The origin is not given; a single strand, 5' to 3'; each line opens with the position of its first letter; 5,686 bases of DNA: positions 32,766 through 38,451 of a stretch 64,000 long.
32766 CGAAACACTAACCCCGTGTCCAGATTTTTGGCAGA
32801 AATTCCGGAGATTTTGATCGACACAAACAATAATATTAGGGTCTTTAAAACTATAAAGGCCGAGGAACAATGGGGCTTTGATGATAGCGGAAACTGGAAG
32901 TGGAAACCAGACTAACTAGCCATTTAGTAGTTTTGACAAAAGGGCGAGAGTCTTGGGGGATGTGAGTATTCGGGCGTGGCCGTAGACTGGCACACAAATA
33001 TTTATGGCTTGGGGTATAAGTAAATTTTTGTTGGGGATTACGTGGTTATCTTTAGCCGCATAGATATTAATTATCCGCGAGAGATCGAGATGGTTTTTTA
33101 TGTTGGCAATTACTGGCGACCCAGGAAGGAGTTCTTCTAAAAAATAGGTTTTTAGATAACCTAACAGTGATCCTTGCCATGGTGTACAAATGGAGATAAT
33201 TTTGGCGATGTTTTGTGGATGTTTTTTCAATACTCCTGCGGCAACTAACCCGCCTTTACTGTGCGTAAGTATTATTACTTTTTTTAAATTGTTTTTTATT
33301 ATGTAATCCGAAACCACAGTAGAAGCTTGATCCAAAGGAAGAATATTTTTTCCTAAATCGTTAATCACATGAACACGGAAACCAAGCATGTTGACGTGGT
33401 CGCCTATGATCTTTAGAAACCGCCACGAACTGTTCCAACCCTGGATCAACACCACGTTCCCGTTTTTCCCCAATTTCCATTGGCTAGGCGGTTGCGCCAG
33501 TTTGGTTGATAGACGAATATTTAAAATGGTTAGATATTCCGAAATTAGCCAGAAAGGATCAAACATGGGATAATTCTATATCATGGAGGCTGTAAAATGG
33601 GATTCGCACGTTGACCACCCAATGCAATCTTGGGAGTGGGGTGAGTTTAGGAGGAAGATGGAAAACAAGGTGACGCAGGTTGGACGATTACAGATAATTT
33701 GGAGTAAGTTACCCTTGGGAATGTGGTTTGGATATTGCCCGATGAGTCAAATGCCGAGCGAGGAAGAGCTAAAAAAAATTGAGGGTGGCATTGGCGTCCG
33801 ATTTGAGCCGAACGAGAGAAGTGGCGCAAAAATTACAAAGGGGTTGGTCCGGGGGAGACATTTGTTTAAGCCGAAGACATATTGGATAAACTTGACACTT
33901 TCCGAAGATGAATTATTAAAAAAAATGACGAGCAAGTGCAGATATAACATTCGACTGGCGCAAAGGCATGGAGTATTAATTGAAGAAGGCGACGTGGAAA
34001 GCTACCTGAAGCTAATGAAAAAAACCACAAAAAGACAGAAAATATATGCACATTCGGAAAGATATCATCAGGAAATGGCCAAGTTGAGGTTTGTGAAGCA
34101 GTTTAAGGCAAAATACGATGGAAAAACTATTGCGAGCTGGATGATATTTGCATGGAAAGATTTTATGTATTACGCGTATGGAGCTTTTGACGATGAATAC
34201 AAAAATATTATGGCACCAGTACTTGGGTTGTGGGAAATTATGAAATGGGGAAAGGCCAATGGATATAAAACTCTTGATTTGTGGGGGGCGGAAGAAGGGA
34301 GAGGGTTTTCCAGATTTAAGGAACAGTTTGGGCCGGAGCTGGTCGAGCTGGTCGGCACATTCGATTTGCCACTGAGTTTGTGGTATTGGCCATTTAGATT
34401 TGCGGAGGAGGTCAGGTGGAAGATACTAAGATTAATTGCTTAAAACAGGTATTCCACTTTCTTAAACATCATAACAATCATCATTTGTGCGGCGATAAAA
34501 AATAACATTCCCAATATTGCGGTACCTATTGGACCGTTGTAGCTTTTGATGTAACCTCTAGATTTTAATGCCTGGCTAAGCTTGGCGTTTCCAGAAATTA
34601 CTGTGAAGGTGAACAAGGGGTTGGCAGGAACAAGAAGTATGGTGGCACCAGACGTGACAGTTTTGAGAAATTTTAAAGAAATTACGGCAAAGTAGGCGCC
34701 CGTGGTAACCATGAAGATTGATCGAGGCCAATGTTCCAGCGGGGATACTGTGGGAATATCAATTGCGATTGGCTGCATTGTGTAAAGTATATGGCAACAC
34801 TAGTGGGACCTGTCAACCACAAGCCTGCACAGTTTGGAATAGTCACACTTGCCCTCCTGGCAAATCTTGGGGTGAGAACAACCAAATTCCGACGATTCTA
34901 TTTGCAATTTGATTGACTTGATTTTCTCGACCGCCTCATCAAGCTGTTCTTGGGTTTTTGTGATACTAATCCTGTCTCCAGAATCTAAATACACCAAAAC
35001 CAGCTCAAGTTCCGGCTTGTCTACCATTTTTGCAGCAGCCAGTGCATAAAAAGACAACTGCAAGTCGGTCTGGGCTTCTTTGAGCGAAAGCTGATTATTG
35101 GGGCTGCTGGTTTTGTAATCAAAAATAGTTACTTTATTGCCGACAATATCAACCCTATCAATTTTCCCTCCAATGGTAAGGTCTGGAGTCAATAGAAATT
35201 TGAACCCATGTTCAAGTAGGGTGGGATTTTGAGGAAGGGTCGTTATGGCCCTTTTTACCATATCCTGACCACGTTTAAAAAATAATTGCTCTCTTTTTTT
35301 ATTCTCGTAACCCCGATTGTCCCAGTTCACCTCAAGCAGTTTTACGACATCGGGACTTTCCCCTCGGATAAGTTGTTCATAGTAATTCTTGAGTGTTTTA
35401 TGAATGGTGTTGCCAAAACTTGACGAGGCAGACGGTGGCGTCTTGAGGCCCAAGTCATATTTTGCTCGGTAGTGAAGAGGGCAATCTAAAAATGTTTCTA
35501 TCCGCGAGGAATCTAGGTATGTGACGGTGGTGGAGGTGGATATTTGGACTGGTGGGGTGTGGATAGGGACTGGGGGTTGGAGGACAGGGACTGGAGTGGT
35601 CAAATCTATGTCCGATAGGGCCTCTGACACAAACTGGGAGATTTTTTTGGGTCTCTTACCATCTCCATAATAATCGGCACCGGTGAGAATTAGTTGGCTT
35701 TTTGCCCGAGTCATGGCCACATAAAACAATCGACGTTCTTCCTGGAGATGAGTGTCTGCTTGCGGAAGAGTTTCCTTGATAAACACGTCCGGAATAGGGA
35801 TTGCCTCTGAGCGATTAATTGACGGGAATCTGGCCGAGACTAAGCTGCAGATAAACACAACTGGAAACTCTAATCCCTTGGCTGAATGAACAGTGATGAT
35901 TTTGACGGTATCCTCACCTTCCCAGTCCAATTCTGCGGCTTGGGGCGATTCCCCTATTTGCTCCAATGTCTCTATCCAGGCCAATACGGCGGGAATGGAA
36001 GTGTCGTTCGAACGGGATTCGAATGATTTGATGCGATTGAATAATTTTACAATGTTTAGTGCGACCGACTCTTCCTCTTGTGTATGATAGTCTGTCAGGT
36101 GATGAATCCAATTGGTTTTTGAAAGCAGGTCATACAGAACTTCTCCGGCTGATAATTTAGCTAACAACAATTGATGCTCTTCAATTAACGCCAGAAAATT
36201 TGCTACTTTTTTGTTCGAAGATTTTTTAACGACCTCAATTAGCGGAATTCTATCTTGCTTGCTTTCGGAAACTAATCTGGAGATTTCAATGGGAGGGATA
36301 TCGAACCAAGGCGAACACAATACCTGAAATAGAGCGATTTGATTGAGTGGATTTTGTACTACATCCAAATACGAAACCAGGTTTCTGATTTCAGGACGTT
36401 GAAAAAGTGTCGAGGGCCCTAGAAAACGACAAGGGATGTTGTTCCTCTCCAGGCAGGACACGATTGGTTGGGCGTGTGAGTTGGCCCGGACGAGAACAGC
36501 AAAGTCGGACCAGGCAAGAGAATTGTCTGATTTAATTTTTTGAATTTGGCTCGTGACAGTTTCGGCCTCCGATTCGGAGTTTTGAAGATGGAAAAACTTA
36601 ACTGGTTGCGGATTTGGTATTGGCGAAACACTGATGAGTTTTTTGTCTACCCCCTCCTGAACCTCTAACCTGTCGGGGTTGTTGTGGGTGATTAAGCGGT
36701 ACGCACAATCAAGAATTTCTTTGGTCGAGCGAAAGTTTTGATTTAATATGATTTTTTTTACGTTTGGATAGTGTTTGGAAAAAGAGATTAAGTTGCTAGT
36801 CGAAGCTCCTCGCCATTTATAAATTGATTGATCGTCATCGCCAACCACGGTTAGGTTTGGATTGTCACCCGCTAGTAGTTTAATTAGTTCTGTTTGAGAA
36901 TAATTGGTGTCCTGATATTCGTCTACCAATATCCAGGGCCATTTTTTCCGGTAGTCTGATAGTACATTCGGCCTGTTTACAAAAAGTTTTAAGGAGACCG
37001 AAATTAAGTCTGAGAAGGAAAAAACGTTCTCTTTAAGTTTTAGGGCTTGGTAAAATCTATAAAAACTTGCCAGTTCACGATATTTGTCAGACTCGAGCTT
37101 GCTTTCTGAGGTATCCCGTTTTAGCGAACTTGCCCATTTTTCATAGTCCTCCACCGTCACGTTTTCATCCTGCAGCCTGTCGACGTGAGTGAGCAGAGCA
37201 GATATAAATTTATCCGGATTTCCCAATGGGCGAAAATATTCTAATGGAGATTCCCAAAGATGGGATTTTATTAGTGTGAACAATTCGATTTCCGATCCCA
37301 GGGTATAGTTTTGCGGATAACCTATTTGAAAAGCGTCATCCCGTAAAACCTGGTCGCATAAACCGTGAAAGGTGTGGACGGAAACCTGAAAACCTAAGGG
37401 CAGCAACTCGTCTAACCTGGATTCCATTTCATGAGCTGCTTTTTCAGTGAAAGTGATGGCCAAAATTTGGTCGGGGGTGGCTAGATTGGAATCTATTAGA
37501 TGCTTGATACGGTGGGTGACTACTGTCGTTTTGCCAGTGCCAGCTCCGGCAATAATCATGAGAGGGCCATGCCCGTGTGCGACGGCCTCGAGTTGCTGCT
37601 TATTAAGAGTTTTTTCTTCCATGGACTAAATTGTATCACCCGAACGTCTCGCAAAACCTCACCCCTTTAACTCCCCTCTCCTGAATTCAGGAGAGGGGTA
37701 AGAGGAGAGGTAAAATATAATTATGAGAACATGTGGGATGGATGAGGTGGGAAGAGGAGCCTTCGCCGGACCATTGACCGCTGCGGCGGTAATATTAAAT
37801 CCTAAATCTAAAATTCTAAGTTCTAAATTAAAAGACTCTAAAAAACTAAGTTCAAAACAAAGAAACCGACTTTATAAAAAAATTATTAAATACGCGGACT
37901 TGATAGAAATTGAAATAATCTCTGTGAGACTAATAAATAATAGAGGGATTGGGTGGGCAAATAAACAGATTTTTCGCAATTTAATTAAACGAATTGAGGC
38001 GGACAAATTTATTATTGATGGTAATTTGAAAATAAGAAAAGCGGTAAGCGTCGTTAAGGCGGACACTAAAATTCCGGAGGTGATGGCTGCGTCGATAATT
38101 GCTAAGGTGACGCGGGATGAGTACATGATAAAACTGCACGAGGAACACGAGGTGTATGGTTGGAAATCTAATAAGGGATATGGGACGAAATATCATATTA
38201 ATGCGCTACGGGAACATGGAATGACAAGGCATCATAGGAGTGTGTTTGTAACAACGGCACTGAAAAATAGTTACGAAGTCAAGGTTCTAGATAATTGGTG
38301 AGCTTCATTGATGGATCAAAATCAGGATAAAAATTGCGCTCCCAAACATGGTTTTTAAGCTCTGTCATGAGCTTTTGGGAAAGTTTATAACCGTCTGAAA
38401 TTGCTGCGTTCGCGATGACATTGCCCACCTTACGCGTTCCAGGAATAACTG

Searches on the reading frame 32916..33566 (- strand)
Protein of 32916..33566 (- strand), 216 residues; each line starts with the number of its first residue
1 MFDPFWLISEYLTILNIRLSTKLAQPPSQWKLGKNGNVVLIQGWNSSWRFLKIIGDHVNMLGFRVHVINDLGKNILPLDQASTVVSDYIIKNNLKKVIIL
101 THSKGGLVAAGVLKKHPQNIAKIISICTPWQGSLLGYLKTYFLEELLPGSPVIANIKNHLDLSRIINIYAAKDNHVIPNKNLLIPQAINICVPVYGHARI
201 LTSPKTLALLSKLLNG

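Call 9: search_protein_families(library=pfam, proteins=[window:32916-33566:-], max_evalue=0.001)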
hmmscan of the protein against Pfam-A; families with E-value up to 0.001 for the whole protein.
window:32916-33566:- (216 aa): 3 families
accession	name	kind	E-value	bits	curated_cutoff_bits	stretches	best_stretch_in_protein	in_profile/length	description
PF07819.20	PGAP1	-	2.5e-05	24.6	24.3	1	90-134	86-133/233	PGAP1-like alpha/beta domain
PF00561.26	Abhydrolase_1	-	4.8e-05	23.6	25.8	1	92-129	66-105/245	alpha/beta hydrolase fold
PF12146.15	Hydrolase_4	-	5.9e-05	22.9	27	1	83-133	64-114/239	Serine aminopeptidase, S33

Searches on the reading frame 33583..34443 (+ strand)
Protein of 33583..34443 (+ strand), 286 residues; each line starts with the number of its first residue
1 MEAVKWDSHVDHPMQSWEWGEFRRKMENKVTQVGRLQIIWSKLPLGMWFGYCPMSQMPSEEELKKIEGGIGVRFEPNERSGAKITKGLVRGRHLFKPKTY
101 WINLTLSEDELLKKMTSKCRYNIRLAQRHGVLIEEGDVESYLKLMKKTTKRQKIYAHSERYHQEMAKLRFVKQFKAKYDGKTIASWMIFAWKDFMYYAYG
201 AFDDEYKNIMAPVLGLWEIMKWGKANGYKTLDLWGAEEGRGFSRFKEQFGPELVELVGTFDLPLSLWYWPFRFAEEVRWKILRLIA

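Call 9: search_protein_families(library=pfam, proteins=[window:33583-34443:+], max_evalue=0.001)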
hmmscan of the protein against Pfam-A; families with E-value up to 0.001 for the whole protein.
window:33583-34443:+ (286 aa): 2 families
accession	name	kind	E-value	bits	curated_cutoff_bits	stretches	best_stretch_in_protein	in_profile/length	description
PF02388.22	FemAB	-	1.8e-22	80.2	24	2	167-271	291-401/406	FemAB family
PF13480.13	Acetyltransf_6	-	4.4e-12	46.8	22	1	114-238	2-139/143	Acetyltransferase (GNAT) domain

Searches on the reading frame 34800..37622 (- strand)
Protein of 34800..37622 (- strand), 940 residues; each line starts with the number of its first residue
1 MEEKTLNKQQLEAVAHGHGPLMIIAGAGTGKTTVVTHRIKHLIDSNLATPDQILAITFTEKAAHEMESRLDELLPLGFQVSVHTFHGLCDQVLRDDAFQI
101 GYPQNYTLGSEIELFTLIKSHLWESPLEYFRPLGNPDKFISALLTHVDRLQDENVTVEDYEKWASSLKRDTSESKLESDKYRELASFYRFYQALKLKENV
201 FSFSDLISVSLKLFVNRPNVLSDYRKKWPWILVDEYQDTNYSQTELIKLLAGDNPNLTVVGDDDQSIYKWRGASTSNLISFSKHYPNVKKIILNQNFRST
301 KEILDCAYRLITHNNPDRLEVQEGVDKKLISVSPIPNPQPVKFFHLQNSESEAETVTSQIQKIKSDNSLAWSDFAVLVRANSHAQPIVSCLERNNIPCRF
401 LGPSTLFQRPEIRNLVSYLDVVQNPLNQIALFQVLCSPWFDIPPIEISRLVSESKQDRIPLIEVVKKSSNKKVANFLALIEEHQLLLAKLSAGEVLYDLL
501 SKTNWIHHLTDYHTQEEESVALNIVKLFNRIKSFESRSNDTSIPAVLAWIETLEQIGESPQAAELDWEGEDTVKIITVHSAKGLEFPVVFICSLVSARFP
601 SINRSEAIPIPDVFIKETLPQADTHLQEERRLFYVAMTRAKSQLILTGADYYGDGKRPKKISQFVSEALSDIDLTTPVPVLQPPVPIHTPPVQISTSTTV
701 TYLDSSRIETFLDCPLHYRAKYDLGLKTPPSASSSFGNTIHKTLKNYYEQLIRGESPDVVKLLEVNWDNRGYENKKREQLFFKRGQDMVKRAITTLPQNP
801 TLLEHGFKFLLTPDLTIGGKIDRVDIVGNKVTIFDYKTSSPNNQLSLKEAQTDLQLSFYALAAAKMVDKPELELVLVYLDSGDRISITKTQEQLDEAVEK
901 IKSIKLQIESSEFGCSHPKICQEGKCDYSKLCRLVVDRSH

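Call 9: search_protein_families(library=pfam, proteins=[window:34800-37622:-], max_evalue=0.001)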
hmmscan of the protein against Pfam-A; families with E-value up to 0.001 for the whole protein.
window:34800-37622:- (940 aa): 9 families
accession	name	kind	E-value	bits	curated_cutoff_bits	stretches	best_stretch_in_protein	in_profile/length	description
PF00580.27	UvrD-helicase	-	6.3e-74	249.5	23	1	6-286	1-271/271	UvrD/REP helicase N-terminal domain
PF13361.12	UvrD_C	-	4.8e-58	197.7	25.6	1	291-647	1-346/350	UvrD-like helicase C-terminal domain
PF12705.13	PDDEXK_1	-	5.9e-34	118.5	22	1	706-933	5-247/247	PD-(D/E)XK nuclease superfamily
PF13245.12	AAA_19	-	3.6e-24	85.9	25.1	1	10-269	1-132/134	AAA domain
PF13538.12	UvrD_C_2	-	4.5e-13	49.3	27.4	2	611-646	16-51/52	UvrD-like helicase C-terminal domain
PF13087.12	AAA_12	-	2.8e-07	30.7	27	1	541-649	110-193/195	AAA domain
PF21445.3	ADDB_N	-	2.8e-07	30.5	26.6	1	23-310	2-280/290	ADDB, N-terminal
PF01443.25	Viral_helicase1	-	1.4e-06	28.7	21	0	571-646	178-226/228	Viral superfamily 1 RNA helicase core domain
PF13604.12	AAA_30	-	1.6e-06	28.4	27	0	6-70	2-66/191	AAA domain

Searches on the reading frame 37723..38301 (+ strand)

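Call 9: search_protein_families(library=pfam, proteins=[window:37723-38301:+], max_evalue=0.001)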
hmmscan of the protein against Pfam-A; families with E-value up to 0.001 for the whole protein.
window:37723-38301:+ (192 aa): 1 family
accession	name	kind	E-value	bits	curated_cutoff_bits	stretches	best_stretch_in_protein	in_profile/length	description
PF01351.25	RNase_HII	-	2.6e-36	125.8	25.8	1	4-177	1-198/199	Ribonuclease HII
